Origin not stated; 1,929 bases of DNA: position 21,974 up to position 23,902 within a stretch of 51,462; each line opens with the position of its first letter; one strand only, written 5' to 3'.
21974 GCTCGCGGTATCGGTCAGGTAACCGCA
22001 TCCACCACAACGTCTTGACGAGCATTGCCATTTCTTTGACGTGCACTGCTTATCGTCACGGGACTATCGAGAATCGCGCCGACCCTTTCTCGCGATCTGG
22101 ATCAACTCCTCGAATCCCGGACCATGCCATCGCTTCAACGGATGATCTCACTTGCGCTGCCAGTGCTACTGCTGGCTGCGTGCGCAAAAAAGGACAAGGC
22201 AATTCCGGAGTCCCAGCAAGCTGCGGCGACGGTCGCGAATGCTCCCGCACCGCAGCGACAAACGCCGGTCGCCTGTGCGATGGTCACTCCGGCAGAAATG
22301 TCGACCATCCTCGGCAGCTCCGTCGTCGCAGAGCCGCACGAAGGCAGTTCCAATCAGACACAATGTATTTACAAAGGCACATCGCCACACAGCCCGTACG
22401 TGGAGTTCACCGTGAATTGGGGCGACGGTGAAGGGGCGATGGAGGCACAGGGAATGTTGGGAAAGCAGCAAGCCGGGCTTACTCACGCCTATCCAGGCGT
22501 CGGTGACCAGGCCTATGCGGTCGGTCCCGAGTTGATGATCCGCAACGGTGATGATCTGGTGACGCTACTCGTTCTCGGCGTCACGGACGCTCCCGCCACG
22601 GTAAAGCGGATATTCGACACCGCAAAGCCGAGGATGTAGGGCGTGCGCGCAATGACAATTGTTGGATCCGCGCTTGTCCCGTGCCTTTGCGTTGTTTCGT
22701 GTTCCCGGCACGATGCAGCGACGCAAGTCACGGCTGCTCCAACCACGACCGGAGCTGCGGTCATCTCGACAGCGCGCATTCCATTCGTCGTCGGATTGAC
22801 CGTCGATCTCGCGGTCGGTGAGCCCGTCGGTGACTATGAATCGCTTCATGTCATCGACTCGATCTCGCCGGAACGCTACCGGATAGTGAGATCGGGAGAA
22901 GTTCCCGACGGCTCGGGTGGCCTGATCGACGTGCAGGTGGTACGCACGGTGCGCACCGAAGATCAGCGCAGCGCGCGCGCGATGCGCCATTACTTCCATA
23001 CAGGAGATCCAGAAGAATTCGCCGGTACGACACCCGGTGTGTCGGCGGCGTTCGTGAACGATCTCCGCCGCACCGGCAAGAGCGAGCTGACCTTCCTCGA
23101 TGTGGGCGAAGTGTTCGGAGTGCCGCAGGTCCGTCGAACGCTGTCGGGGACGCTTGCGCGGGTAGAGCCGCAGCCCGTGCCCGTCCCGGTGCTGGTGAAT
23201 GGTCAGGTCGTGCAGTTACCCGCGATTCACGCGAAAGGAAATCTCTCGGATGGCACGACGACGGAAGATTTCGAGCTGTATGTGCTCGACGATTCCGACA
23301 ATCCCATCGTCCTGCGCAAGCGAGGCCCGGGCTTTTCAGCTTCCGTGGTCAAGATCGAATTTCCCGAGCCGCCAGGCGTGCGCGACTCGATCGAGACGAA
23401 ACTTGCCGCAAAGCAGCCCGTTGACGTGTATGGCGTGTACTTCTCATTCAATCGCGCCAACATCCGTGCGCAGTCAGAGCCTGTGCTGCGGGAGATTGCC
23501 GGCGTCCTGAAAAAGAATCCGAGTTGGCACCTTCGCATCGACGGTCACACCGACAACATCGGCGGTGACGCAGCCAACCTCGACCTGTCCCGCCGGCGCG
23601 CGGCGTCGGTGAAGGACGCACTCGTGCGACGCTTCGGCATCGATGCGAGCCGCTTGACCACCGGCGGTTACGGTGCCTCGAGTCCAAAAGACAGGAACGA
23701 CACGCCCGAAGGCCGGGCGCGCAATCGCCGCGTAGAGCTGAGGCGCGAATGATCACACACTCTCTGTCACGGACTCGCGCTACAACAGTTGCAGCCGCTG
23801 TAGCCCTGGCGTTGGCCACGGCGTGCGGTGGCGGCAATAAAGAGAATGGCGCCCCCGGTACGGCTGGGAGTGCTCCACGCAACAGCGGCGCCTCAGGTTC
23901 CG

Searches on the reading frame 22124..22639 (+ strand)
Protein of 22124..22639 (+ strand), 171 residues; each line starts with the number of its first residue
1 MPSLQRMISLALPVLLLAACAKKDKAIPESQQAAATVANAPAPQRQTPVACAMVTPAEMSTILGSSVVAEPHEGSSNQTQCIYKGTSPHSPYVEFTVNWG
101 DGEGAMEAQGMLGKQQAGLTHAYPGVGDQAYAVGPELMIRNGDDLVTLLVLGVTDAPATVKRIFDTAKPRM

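Call 66: search_protein_families(library=pfam, proteins=[window:22124-22639:+], max_evalue=0.001)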
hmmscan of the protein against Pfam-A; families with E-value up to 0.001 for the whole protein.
window:22124-22639:+ (171 aa): 1 family
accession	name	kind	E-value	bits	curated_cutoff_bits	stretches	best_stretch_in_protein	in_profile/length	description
PF12079.13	DUF3558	-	6e-06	26.8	34.1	1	15-109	1-97/173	Protein of unknown function (DUF3558)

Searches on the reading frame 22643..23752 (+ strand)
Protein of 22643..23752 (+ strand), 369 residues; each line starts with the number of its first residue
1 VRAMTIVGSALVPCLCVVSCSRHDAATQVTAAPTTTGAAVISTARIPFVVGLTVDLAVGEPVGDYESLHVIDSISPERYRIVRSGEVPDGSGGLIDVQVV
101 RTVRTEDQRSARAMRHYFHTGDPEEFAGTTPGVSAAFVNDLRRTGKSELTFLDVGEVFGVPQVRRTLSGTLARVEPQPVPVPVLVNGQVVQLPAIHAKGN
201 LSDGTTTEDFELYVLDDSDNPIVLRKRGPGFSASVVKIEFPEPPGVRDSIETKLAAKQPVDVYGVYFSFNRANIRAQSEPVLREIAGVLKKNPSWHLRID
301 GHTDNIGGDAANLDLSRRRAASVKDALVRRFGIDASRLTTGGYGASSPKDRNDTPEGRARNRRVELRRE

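Call 66: search_protein_families(library=pfam, proteins=[window:22643-23752:+], max_evalue=0.001)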
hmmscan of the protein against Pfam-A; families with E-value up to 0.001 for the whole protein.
window:22643-23752:+ (369 aa): 1 family
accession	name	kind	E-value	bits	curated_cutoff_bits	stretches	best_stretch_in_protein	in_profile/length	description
PF00691.25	OmpA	-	3.3e-23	82.3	27.2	1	266-362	1-98/98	OmpA family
